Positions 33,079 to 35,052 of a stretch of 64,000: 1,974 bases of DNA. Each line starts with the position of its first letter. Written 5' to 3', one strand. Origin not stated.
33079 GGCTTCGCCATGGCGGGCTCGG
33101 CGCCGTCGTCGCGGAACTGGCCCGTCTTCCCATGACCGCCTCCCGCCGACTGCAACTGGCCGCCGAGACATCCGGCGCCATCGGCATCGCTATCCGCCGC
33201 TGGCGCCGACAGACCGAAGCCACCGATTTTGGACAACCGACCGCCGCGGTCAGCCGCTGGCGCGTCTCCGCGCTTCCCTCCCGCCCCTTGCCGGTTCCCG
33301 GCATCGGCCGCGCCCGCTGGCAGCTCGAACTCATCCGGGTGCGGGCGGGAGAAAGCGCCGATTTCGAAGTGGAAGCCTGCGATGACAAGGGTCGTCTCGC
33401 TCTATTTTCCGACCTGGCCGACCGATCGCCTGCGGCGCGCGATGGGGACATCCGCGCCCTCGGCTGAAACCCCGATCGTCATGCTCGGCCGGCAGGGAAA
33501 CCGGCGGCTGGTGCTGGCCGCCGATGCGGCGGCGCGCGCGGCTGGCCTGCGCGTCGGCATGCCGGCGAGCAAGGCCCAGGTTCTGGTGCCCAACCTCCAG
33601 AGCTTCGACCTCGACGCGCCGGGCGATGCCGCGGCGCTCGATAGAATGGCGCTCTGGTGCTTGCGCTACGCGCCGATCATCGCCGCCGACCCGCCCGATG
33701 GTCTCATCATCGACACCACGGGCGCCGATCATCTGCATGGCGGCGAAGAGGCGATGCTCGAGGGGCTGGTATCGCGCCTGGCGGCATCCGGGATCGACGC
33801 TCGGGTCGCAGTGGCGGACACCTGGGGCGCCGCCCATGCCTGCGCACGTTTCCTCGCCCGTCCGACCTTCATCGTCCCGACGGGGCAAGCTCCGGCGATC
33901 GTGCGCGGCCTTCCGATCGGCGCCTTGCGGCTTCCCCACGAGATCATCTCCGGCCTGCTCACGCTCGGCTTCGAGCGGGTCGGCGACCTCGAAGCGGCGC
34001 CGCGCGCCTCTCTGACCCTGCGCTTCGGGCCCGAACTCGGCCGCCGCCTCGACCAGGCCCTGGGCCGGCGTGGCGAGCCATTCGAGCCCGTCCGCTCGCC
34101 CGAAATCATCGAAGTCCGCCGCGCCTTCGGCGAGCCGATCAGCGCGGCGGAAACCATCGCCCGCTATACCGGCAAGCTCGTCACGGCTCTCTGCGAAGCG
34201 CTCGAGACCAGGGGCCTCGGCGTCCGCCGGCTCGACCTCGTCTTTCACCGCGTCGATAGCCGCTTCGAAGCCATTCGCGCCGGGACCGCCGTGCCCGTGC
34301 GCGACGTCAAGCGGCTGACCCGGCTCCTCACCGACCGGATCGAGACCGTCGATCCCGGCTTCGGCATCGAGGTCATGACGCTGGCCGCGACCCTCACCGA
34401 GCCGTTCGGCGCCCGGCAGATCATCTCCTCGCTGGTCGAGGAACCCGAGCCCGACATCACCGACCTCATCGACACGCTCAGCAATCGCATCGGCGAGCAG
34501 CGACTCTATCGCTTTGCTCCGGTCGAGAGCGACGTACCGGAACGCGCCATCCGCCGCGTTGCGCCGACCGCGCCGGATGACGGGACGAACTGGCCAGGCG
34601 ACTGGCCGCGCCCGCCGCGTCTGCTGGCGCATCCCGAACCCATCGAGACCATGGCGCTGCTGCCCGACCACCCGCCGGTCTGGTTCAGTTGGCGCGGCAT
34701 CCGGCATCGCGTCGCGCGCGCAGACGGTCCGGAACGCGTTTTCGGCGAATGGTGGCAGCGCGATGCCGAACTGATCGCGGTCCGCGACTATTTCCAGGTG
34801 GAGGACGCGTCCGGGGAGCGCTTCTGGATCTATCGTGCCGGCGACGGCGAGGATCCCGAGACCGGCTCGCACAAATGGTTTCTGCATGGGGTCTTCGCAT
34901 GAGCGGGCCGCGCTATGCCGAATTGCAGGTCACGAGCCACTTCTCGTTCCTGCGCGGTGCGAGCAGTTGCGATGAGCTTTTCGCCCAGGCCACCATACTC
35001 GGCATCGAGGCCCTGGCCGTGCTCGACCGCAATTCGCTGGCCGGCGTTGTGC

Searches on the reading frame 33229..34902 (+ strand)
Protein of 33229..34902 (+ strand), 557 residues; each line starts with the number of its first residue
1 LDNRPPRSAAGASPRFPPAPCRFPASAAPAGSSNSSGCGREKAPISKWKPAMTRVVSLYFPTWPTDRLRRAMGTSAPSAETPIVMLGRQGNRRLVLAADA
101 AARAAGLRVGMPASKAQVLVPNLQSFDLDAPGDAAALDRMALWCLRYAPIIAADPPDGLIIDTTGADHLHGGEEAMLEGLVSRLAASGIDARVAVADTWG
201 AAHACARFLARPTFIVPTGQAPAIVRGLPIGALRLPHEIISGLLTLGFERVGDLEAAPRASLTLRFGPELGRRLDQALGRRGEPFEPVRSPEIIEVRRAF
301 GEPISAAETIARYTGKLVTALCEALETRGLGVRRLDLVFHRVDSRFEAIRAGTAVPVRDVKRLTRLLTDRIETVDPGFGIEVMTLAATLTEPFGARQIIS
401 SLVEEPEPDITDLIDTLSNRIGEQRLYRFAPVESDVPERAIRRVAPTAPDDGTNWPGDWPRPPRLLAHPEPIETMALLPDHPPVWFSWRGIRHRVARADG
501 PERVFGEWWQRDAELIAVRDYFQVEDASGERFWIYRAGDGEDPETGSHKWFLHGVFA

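Call 19: search_protein_families(library=ncbifam, proteins=[window:33229-34902:+], max_evalue=0.001)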
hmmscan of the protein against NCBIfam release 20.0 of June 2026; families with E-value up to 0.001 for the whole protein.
window:33229-34902:+ (557 aa): 5 families
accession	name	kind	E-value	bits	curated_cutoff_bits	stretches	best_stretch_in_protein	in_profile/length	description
NF002751.0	PRK02794.1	equivalog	9.8e-07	28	371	1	81-365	63-349/425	DNA polymerase IV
NF002882.0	PRK03348.1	equivalog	5.6e-06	25.4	389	0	212-372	162-326/461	DNA polymerase IV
NF003015.0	PRK03858.1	subfamily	7.5e-06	25.2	367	1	94-435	40-389/399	DNA polymerase IV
NF002677.0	PRK02406.1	equivalog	2e-05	23.8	256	0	80-124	30-74/357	DNA polymerase IV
NF002883.0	PRK03352.1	equivalog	0.0005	19.4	330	0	82-290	31-239/347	DNA polymerase IV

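Call 20: search_protein_families(library=pfam, proteins=[window:33229-34902:+], max_evalue=0.001)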
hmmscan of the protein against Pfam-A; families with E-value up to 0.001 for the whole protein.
window:33229-34902:+ (557 aa): 2 families
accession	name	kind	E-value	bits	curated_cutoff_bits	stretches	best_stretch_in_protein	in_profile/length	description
PF00817.25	IMS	-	4.9e-09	36.7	23.2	1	81-203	21-144/148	impB/mucB/samB family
PF20114.4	DUF6504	-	1.6e-05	25.5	24.2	1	480-555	24-101/103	Domain of unknown function (DUF6504)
